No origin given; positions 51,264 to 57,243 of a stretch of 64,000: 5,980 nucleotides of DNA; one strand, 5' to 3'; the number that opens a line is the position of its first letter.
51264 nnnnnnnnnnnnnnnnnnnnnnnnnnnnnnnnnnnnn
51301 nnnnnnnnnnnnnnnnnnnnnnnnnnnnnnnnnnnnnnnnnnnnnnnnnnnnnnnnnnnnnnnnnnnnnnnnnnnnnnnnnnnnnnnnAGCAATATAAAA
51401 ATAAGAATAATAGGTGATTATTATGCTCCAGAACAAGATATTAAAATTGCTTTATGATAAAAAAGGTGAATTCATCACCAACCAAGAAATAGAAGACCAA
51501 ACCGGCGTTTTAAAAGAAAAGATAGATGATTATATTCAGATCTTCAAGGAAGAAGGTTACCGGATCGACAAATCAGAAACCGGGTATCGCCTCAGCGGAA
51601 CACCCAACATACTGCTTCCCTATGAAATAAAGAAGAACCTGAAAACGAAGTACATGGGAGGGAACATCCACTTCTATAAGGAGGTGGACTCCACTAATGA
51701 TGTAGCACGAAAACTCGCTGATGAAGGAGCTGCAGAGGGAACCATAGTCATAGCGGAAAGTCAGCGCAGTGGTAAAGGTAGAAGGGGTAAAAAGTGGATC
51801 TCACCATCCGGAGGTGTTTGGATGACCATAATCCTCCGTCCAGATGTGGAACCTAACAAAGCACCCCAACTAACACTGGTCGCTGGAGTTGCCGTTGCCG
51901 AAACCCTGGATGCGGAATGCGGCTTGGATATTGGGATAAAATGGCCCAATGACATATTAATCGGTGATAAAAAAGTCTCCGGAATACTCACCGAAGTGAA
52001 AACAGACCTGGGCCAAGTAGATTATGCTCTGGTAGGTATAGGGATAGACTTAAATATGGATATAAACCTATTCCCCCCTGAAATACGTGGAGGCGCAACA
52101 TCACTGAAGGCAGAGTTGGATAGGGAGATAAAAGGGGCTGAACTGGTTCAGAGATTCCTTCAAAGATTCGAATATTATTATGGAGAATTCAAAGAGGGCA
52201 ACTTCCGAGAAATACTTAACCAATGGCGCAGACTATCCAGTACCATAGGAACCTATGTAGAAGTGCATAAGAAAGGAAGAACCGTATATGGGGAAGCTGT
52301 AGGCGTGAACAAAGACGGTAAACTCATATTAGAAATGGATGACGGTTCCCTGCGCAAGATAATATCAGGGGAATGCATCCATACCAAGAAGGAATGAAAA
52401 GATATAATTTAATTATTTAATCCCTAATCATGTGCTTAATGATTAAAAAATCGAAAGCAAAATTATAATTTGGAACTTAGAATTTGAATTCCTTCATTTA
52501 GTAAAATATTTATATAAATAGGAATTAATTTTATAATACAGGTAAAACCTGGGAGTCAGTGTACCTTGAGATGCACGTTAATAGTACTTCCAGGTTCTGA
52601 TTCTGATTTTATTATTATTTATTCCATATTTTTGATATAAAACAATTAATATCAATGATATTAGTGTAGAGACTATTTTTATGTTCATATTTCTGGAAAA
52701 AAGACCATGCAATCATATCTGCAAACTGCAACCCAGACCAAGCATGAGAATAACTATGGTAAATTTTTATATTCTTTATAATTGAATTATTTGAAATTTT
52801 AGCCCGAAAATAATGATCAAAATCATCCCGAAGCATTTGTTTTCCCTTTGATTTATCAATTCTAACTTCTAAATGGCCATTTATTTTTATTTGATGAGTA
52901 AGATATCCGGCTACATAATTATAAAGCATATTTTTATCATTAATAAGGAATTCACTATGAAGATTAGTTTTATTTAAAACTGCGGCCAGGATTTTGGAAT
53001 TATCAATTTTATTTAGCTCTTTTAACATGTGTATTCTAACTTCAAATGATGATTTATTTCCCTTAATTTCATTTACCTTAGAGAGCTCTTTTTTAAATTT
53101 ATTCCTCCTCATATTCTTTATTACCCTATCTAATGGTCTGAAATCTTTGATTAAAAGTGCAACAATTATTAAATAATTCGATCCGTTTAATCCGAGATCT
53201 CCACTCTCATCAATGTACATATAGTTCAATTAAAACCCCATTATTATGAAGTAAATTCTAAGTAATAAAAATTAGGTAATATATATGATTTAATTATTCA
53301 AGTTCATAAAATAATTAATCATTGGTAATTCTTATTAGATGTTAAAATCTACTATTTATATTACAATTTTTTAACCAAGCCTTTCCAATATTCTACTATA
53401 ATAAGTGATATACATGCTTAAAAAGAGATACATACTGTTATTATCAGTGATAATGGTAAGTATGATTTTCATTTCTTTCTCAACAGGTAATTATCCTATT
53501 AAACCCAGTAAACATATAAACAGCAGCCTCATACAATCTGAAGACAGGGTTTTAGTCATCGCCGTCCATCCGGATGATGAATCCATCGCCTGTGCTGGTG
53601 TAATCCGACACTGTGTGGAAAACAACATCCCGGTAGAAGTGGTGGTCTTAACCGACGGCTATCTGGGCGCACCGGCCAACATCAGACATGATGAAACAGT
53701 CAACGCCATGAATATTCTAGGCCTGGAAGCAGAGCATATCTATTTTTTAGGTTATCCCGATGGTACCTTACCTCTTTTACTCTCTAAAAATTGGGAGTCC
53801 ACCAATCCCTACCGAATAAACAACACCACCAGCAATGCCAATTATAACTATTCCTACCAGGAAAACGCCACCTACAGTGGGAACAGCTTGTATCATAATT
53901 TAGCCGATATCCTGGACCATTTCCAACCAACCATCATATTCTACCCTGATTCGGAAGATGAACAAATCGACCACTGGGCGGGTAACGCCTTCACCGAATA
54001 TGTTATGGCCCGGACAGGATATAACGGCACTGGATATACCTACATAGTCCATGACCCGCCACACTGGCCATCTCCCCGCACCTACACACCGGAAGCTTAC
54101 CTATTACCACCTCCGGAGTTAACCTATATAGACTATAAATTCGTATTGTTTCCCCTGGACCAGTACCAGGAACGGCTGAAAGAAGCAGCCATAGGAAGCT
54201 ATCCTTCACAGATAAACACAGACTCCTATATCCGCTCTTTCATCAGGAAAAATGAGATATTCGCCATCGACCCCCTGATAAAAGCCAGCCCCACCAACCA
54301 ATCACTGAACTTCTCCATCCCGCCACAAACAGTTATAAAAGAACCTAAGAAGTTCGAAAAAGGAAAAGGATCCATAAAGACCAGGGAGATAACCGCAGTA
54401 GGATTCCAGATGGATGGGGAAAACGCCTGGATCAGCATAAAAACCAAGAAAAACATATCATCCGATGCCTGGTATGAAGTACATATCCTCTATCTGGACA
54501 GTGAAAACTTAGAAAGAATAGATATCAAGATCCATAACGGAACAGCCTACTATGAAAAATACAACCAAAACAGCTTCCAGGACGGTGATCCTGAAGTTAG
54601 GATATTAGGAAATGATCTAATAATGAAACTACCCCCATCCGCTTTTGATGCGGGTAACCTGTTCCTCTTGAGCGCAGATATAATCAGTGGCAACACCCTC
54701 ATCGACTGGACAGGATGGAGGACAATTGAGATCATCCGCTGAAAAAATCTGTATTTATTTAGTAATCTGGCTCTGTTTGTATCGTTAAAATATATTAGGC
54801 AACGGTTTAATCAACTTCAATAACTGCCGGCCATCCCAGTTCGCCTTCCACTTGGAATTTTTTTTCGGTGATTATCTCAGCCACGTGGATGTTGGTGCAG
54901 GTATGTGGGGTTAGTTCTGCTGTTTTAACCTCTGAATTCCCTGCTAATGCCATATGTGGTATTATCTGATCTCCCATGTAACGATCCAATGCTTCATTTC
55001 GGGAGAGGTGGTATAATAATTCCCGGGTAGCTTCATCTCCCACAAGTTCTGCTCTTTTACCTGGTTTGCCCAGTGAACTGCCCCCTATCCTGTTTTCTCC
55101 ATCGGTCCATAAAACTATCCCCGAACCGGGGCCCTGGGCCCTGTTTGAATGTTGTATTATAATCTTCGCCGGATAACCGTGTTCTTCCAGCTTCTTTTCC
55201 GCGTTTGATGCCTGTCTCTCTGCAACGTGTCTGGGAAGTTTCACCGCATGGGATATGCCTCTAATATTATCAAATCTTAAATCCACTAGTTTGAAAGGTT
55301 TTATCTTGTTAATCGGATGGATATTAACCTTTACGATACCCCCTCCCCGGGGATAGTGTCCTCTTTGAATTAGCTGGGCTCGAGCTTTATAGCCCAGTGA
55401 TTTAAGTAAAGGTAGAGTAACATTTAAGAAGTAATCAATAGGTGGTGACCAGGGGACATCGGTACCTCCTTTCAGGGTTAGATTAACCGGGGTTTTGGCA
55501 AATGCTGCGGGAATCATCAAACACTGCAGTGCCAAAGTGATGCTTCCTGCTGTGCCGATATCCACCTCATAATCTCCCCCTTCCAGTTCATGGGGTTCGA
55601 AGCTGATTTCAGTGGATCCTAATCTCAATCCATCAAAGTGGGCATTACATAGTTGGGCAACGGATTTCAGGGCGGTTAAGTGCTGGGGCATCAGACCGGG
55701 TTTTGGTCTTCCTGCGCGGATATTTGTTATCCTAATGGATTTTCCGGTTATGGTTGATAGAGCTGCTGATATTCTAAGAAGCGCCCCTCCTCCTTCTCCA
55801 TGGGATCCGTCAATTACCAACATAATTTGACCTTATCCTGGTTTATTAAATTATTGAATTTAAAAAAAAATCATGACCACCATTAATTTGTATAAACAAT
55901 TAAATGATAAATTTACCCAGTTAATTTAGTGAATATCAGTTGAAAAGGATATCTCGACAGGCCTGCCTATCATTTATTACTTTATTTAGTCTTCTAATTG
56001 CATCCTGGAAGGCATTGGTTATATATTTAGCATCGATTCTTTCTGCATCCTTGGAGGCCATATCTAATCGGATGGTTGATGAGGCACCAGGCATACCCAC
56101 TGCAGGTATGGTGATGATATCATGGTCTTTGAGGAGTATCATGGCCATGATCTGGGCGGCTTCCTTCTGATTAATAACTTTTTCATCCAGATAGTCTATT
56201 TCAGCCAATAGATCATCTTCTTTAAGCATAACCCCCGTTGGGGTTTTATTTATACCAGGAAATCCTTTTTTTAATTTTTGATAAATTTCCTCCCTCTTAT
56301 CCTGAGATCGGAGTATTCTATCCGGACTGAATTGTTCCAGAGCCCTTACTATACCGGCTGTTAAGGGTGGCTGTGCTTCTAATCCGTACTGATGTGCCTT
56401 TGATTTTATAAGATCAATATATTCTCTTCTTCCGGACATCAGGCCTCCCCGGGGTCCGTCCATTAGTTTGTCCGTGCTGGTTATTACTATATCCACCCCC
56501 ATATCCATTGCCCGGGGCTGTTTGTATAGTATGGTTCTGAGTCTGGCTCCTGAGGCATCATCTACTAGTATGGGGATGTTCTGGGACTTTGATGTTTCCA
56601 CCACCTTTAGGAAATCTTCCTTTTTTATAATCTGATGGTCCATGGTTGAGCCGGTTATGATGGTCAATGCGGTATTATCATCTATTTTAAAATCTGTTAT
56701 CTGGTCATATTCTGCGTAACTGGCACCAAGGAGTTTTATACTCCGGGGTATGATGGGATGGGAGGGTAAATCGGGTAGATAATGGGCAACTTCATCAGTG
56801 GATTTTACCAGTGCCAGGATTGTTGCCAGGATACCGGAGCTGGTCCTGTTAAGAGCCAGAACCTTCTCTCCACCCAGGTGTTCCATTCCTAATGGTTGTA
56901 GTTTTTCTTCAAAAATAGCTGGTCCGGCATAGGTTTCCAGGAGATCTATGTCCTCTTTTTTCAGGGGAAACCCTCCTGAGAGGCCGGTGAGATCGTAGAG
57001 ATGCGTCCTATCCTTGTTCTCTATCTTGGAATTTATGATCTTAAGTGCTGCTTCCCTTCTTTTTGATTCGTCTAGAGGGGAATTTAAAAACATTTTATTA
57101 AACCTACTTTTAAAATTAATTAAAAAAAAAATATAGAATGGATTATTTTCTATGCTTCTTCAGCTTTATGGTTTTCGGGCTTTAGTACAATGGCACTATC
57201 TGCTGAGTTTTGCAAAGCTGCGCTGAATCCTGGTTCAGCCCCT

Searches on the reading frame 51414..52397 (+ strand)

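Call 85: search_protein_families(library=pfam, proteins=[window:51414-52397:+], max_evalue=0.00001)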
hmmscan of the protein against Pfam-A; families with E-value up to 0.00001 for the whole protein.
window:51414-52397:+ (327 aa): 3 families
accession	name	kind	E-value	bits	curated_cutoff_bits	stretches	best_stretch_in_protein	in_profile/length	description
PF03099.24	BPL_LplA_LipB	-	1.5e-20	73.9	21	1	91-212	5-133/133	Biotin/lipoate A/B protein ligase family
PF02237.23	BPL_C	-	2.4e-10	40.6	21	1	278-323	2-47/48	Biotin protein ligase C terminal domain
PF16917.10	BPL_LplA_LipB_2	-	3.1e-07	30.6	27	1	137-272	44-182/183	Biotin/lipoate A/B protein ligase family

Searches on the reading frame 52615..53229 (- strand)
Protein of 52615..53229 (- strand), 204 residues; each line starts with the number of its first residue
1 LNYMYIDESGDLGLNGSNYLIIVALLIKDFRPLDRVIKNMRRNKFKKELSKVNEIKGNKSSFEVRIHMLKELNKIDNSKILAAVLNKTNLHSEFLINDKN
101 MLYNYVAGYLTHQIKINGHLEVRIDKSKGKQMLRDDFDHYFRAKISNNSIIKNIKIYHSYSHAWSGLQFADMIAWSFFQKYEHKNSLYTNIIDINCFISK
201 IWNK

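Call 85: search_protein_families(library=pfam, proteins=[window:52615-53229:-], max_evalue=0.00001)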
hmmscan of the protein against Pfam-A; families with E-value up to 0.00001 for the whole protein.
window:52615-53229:- (204 aa): 1 family
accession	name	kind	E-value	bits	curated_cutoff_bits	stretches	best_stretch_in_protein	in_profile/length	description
PF12686.12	DUF3800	-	5.8e-14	53.5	21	1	3-179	1-148/149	Protein of unknown function (DUF3800)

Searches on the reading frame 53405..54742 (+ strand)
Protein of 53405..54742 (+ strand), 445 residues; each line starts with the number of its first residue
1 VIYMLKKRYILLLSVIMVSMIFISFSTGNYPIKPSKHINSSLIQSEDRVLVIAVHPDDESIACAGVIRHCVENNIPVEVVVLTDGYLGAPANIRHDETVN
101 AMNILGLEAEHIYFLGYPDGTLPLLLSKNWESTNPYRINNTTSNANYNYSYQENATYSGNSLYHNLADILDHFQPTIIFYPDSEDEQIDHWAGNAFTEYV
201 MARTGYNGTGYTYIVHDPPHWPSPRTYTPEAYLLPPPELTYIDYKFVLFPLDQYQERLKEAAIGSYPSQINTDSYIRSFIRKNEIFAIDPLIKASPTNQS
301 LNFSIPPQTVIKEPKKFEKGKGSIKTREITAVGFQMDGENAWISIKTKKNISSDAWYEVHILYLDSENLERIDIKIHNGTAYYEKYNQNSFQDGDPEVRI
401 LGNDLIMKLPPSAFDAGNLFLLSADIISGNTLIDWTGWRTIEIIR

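Call 85: search_protein_families(library=pfam, proteins=[window:53405-54742:+], max_evalue=0.00001)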
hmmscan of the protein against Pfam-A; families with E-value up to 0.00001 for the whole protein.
window:53405-54742:+ (445 aa): 1 family
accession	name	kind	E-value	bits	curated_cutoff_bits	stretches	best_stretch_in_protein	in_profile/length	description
PF02585.22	PIG-L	-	2.4e-21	77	28.2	1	50-197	1-125/129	GlcNAc-PI de-N-acetylase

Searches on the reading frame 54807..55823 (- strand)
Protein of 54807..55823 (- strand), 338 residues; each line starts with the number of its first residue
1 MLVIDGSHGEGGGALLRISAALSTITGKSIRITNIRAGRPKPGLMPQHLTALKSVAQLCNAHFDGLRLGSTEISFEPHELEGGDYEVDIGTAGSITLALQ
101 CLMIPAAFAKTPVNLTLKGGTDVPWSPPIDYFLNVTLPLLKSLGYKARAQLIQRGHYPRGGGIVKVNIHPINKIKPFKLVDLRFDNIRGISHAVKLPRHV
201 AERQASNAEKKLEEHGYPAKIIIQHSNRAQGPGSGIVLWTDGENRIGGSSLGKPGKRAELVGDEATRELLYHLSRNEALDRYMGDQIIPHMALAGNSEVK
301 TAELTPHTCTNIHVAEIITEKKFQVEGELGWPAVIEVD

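Call 85: search_protein_families(library=pfam, proteins=[window:54807-55823:-], max_evalue=0.00001)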
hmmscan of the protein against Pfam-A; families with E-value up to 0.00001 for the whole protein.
window:54807-55823:- (338 aa): 2 families
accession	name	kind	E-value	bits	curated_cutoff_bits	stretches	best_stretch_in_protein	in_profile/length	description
PF01137.26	RTC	-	9.8e-83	277.1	27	1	9-325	2-221/221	RNA 3'-terminal phosphate cyclase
PF05189.18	RTC_insert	-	2.8e-20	73.1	23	1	185-273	7-101/102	RNA 3'-terminal phosphate cyclase (RTC), insert domain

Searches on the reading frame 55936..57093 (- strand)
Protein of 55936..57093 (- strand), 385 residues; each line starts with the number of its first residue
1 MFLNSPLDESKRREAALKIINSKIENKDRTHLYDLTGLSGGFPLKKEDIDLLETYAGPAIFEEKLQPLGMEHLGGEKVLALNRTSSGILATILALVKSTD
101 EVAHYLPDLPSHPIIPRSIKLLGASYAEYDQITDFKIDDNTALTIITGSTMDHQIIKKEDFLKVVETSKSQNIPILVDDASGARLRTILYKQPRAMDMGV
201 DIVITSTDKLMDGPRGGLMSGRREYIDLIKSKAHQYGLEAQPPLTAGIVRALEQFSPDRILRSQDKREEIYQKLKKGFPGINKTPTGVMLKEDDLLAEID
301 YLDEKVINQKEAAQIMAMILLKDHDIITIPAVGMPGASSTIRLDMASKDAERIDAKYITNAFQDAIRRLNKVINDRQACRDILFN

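Call 85: search_protein_families(library=pfam, proteins=[window:55936-57093:-], max_evalue=0.00001)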
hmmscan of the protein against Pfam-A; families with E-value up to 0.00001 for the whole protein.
window:55936-57093:- (385 aa): 2 families
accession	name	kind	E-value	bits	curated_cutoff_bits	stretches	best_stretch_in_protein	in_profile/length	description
PF22583.2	UPF0425_C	-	2.4e-27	94.9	27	1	281-354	5-70/70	UPF0425 C-terminal domain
PF03841.19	SelA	-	2.4e-07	30.6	22.8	1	160-234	158-238/367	L-seryl-tRNA selenium transferase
